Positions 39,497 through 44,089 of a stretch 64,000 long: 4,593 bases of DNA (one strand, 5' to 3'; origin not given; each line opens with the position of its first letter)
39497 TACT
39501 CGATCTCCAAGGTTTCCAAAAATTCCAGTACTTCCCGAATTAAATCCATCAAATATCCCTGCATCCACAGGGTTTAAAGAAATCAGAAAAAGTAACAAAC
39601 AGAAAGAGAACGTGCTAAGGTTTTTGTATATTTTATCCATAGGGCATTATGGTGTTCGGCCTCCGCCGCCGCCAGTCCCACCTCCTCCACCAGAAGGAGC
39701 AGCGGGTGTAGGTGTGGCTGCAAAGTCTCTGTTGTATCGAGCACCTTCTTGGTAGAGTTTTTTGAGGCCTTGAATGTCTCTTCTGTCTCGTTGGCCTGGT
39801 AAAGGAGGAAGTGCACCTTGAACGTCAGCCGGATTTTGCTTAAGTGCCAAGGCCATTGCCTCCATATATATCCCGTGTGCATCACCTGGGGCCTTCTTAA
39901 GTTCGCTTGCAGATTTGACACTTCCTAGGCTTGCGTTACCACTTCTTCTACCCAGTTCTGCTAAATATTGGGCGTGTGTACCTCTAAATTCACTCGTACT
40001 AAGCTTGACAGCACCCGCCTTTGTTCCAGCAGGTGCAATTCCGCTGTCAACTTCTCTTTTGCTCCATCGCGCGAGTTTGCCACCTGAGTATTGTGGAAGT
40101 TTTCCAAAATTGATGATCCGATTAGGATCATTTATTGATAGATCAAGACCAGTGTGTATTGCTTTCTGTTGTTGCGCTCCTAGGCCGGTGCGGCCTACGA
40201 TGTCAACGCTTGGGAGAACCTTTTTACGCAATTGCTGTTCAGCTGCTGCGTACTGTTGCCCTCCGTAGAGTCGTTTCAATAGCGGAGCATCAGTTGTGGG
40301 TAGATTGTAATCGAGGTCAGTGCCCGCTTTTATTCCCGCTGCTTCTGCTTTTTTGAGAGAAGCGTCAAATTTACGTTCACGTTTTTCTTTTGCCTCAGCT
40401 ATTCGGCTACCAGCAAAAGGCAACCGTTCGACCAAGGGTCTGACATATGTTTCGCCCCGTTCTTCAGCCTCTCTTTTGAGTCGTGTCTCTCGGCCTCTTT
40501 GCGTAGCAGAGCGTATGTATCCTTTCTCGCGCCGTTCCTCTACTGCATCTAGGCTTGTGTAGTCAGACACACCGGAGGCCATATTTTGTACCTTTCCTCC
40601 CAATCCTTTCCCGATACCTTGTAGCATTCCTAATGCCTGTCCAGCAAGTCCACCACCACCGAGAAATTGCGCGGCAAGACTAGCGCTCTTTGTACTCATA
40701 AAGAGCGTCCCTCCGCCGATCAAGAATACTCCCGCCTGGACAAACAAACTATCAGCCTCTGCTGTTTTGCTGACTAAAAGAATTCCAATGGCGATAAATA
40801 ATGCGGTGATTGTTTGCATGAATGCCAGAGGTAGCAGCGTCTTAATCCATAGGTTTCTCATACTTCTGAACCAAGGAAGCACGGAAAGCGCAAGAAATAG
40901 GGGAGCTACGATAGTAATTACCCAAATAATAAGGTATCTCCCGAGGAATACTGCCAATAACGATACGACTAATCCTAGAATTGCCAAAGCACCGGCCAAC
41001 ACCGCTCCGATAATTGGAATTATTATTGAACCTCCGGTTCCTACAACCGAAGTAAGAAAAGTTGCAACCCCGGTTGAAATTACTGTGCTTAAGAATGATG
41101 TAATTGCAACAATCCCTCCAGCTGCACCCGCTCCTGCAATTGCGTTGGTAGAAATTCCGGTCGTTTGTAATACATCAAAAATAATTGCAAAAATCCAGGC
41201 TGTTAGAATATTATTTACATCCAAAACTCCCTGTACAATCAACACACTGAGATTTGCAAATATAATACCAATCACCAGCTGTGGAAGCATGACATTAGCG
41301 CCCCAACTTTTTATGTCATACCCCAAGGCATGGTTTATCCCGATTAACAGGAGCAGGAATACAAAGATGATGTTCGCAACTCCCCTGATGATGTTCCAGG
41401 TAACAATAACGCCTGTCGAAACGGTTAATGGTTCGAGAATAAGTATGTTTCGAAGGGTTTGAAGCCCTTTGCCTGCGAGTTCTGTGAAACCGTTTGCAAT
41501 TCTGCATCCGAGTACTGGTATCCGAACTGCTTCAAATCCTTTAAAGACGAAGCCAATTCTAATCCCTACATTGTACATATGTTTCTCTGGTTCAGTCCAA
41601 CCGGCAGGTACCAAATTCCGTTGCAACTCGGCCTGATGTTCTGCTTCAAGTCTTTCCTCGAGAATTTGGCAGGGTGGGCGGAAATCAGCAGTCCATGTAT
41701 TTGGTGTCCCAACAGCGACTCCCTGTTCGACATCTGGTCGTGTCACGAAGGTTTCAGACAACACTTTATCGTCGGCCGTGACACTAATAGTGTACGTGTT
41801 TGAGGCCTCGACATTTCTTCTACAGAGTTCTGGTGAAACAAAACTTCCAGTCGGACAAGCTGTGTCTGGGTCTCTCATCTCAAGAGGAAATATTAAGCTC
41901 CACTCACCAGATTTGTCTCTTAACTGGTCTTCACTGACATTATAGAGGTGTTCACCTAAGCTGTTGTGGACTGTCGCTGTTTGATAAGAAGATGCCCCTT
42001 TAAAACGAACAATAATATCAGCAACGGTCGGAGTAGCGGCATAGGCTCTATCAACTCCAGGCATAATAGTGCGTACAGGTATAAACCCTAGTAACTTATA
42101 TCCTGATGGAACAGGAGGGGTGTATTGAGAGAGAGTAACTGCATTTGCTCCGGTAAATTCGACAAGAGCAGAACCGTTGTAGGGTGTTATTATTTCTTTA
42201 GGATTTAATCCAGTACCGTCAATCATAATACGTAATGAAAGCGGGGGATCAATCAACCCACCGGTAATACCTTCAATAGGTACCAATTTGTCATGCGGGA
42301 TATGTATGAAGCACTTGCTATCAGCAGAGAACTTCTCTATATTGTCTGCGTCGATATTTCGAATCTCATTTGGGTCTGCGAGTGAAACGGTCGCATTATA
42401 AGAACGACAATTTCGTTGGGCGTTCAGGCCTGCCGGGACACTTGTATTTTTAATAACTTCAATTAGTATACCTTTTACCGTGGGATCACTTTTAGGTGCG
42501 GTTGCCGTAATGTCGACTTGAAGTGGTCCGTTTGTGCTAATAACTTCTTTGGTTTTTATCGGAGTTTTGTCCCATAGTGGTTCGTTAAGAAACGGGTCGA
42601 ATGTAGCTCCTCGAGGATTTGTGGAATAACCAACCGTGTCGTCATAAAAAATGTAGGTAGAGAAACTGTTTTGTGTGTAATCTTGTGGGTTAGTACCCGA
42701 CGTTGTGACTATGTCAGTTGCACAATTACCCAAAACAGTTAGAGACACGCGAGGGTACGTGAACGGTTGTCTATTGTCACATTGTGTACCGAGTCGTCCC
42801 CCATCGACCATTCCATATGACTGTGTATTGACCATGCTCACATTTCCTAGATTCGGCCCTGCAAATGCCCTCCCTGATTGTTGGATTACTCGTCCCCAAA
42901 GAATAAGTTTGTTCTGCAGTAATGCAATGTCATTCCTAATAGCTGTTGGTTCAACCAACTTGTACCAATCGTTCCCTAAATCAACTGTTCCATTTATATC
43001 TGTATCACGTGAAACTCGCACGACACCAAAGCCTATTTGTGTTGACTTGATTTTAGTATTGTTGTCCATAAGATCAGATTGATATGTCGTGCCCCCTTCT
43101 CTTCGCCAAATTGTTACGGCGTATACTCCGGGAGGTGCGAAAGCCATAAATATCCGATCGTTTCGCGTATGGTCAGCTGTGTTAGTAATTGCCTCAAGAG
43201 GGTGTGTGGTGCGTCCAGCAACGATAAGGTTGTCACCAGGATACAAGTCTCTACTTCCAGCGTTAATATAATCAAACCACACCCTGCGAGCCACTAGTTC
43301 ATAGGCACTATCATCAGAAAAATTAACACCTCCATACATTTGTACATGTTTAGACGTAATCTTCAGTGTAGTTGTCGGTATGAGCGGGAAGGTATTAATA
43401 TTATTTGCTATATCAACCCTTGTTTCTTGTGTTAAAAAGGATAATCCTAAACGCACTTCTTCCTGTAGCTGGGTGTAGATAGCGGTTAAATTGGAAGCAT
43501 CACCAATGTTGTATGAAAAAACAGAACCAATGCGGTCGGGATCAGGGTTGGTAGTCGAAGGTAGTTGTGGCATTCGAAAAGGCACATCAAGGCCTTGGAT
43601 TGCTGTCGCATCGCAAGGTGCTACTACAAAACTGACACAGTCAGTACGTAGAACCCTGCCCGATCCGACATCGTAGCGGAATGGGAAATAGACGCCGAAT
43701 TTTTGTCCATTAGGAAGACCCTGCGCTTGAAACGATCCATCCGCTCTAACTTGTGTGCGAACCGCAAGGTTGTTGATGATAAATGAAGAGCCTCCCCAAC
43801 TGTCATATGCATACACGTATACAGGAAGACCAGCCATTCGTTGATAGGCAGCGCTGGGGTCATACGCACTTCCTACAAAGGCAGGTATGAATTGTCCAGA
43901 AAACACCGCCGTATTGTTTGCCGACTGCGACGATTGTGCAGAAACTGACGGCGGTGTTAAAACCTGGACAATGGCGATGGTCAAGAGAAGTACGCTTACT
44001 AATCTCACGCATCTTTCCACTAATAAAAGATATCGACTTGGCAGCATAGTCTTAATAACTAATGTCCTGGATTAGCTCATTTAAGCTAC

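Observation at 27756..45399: Single-strand type IV secretion/conjugation-like cluster with pilins, a VirB6-like giant, VirB3-like, VirB4 and dedicated cell-wall hydrolases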

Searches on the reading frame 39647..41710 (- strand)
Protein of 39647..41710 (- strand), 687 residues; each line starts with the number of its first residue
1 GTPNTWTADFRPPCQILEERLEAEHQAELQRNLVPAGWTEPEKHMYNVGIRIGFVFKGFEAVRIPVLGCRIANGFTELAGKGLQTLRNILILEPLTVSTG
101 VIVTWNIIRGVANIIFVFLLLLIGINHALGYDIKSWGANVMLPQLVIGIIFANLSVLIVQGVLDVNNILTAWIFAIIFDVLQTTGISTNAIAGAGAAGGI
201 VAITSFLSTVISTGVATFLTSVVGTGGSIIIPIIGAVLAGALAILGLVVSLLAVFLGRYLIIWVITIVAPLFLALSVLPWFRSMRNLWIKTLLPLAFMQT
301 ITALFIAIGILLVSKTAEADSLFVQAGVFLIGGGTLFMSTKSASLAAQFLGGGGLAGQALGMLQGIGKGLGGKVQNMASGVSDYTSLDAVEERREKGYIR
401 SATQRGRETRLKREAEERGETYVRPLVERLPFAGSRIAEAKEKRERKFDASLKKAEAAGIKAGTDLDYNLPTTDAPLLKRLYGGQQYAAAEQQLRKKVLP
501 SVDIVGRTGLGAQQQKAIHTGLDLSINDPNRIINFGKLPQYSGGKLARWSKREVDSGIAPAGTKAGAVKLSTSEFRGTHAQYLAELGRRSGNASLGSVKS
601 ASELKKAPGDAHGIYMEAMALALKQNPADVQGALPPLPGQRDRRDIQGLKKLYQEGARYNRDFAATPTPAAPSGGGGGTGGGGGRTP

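Call 29: find_homologous_proteins(query=window:39647-41710:-, max_evalue=0.001)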
Query window:39647-41710:- (687 aa): 5 proteins with E <= 0.001 among 8000 candidates.
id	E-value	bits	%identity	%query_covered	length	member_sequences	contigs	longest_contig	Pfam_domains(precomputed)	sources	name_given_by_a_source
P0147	1.2e-9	55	26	28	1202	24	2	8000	PF19590.5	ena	-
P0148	2.0e-7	48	24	44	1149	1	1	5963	-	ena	-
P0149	8.5e-7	46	26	29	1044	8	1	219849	PF19590.5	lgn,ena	-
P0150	1.4e-5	42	24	35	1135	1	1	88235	-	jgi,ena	-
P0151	4.4e-5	40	24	35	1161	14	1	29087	-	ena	-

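Call 31: search_protein_families(library=pfam, max_evalue=5, proteins=[window:39647-41710:-, P0147, P0149, P0148])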
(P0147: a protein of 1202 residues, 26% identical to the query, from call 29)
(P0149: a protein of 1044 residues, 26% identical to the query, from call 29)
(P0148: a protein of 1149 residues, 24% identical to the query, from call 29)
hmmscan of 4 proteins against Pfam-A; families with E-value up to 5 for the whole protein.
window:39647-41710:- (687 aa): 0 families

P0147 (1202 aa): 2 families
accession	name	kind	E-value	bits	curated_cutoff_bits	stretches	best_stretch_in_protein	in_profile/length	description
PF11727.13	ISG65-75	-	0.53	9.9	25.1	1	1088-1156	83-156/281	Invariant surface glycoprotein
PF07464.16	ApoLp-III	-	1.1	9.8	36.3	0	1112-1152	19-59/146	Apolipophorin-III precursor (apoLp-III)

P0149 (1044 aa): 0 families

P0148 (1149 aa): 1 family
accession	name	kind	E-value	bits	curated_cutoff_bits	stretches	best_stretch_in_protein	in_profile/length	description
PF04610.19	TrbL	-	0.0022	18.2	25.9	1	151-320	25-183/215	TrbL/VirB6 plasmid conjugal transfer protein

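Call 33: search_protein_families(library=pfam, max_evalue=1, proteins=[P0150, P0151])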
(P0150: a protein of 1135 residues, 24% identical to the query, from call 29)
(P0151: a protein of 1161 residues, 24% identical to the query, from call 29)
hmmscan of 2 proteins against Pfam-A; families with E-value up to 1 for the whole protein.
P0150 (1135 aa): 2 families
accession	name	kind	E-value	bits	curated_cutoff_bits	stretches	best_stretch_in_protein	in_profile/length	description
PF02522.19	Antibiotic_NAT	-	0.17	11.9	25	0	897-935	132-168/232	Aminoglycoside 3-N-acetyltransferase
PF04610.19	TrbL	-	0.22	11.7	25.9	1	145-335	1-188/215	TrbL/VirB6 plasmid conjugal transfer protein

P0151 (1161 aa): 1 family
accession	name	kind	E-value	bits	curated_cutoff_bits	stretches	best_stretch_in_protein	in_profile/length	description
PF04610.19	TrbL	-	0.0042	17.3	25.9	1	168-329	25-175/215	TrbL/VirB6 plasmid conjugal transfer protein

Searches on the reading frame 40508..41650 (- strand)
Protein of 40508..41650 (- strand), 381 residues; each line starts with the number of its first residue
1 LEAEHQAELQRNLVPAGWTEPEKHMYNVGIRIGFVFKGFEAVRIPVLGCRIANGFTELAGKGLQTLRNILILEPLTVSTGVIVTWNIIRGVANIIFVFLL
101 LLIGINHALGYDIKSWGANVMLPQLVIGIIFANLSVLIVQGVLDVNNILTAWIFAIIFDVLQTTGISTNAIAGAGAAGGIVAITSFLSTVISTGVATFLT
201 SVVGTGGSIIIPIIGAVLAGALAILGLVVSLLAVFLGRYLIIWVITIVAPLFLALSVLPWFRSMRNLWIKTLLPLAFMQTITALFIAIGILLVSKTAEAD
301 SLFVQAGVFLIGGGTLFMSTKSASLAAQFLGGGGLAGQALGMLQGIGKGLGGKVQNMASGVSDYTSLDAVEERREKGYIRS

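Call 57: predict_structure(alignment_id=A3)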
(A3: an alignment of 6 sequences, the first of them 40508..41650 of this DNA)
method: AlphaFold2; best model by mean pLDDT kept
length: 381 residues; sequences in the alignment: 6
mean_pLDDT: 42.4   pTM: 0.27
mean pLDDT of the five models: 42.4, 40.1, 38.9, 37.3, 36.5
residues with pLDDT >= 90: 0; 70-90: 0; 50-70: 98; < 50: 283
segments of 3 or more residues with pLDDT < 50: 11-81, 110-117, 148-241, 245-247, 283-285, 287-310, 312-370, 374-381
pLDDT, mean of each block of 10 residues (from residue 1): 52 36 26 23 24 30 33 34 53 60 58 49 60 56 48 40 32 28 34 36 37 41 43 42 50 53 53 52 49 44 44 47 44 37 38 38 42 46 37
secondary structure, 60 per line:
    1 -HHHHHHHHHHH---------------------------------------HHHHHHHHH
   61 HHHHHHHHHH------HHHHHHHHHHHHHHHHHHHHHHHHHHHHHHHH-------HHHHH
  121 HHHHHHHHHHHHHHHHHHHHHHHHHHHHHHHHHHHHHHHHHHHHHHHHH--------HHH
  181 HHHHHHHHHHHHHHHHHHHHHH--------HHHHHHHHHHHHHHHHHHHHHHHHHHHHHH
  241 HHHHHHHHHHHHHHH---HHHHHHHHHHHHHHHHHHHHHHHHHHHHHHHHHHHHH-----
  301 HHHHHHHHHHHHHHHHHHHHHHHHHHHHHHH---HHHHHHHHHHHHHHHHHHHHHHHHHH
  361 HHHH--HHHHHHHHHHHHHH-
elements in order: H2-12 H52-70 H77-108 H116-169 H178-202 H211-255 H259-295 H301-331 H335-364 H367-380

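Call 72: search_protein_representatives(alignment_id=A3)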
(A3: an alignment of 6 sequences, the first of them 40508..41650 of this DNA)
Query: 6 sequences, 304 profile positions. Proteins with E-value up to 0.001 (for the whole library): 21559; up to 1e-10: 11988; up to 1e-30: 4890. The best 150 are listed.
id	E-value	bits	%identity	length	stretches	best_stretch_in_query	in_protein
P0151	3.1e-131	453.6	-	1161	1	1-302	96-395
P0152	9.7e-127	438.8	-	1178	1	1-292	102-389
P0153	5.8e-123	426.4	-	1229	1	1-300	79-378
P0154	2.2e-121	421.2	-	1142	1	1-290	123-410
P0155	3.3e-120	417.4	-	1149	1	1-291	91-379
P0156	7.5e-120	416.2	-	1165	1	1-302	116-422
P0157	1.7e-119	415.0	-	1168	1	1-290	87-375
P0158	2.5e-119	414.4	-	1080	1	1-290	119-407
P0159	7.3e-119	412.9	-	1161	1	1-301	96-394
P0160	2.3e-118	411.3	-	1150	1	1-293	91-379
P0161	4.2e-117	407.2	-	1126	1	1-291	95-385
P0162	6.4e-116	403.3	-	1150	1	1-292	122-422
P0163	1.1e-114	399.2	-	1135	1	1-301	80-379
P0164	2.5e-114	398.1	-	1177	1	1-302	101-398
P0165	1.3e-113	395.7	-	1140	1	1-300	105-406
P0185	1.2e-102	359.7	-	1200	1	29-303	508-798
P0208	5.0e-94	331.4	-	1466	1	1-300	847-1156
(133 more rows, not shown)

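Call 74: search_protein_families(library=pfam, alignment_id=A6, max_evalue=0.01)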
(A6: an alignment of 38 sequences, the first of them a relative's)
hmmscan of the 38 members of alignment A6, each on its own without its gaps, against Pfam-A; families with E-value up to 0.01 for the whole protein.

A. member 1, P0208 (1466 aa): 0 families

B. families by the number of members that match (of 38 scanned): 5 families
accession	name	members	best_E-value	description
PF04610.19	TrbL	4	0.00035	TrbL/VirB6 plasmid conjugal transfer protein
PF15103.11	G0-G1_switch_2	1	0.0011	G0/G1 switch protein 2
PF14851.11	FAM176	1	0.0058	FAM176 family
PF20130.4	DUF6520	1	0.0064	Family of unknown function (DUF6520)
PF01456.22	Mucin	1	0.0081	Mucin-like glycoprotein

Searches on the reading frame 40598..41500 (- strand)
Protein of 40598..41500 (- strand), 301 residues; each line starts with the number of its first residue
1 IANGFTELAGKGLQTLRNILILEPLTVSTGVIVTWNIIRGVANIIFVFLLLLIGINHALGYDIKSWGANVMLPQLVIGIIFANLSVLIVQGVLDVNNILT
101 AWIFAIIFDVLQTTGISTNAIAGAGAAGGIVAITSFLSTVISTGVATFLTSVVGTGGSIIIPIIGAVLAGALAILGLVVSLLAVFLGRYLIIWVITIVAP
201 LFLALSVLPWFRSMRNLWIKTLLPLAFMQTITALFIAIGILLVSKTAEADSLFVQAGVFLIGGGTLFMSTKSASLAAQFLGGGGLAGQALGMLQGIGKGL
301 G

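Call 37: search_solved_structures(query=A1, max_evalue=10, show_alignments=2)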
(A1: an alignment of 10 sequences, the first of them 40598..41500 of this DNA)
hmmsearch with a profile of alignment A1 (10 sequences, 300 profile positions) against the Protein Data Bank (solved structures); distinct sequences matched with E-value up to 10: 0.

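Call 102: search_dna_similar(query=window:40598-41500:-, collection=plasmids, mode=protein, max_evalue=1, max_rows=20)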
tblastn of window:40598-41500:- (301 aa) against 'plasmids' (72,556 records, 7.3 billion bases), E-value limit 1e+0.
No match.

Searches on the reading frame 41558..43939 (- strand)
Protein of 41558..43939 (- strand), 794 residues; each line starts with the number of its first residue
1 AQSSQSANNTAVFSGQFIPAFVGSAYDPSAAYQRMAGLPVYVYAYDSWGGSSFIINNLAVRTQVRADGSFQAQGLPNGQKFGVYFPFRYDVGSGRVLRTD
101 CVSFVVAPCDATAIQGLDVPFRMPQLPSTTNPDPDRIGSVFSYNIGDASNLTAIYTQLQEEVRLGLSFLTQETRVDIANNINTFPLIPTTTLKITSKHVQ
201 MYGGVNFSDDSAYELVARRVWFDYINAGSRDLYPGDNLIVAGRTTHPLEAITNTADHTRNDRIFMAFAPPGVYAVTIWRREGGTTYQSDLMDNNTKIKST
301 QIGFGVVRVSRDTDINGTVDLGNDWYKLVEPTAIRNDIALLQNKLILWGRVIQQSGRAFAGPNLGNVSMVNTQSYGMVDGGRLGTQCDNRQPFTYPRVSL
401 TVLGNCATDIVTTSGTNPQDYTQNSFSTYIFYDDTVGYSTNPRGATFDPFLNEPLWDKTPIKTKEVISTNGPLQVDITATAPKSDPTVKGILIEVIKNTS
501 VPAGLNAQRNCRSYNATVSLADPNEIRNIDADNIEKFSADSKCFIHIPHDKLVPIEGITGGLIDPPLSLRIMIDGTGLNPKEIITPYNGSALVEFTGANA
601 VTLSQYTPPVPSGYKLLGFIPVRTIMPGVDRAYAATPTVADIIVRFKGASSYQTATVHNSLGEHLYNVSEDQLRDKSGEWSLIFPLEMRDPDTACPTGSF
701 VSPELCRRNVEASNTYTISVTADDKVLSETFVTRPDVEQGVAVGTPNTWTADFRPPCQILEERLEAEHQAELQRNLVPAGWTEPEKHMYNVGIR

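Call 69: search_solved_structures(query=A5, max_evalue=10)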
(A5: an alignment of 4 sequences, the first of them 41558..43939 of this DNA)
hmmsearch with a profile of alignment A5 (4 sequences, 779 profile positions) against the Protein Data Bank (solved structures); distinct sequences matched with E-value up to 10: 10.
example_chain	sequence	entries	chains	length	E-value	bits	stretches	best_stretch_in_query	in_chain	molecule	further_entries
8owa_A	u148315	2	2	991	1.4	10.4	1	512-578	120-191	Sarcoplasmic/endoplasmic reticulum calcium ATPase 1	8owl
6rb2_A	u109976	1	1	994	1.4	10.4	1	512-578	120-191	Sarcoplasmic/endoplasmic reticulum calcium ATPase 1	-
4bew_A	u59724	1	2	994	1.4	10.4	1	512-578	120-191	SARCOPLASMIC/ENDOPLASMIC RETICULUM CALCIUM ATPASE 1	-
1iwo_A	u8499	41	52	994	1.4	10.4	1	512-578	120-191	Sarcoplasmic/endoplasmic reticulum calcium ATPase 1 | Sarcoplasmic/endoplasmic reticulum calcium ATPase 1a | Sarcoplasmic/endoplasmic reticulum calcium ATPase 1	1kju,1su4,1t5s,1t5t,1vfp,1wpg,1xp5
2dqs_A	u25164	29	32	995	1.4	10.4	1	512-578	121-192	Sarcoplasmic/endoplasmic reticulum calcium ATPase 1 | SERCA1a | SARCOPLASMIC ENDOPLASMIC RETICULUM CALCIUM ATPASE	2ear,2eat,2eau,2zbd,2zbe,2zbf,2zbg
5zmw_A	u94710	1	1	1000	1.4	10.4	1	512-578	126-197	Sarcoplasmic/endoplasmic reticulum calcium ATPase 1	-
3w5b_A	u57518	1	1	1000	1.4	10.4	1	512-578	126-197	SERCA1a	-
5zmv_A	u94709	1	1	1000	1.4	10.4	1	512-578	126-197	Sarcoplasmic/endoplasmic reticulum calcium ATPase 1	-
4nab_A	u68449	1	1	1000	1.4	10.4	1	512-578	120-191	Sarcoplasmic/endoplasmic reticulum calcium ATPase 1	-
27qy_A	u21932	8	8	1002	1.4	10.4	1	512-578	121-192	Sarcoplasmic/endoplasmic reticulum calcium ATPase 1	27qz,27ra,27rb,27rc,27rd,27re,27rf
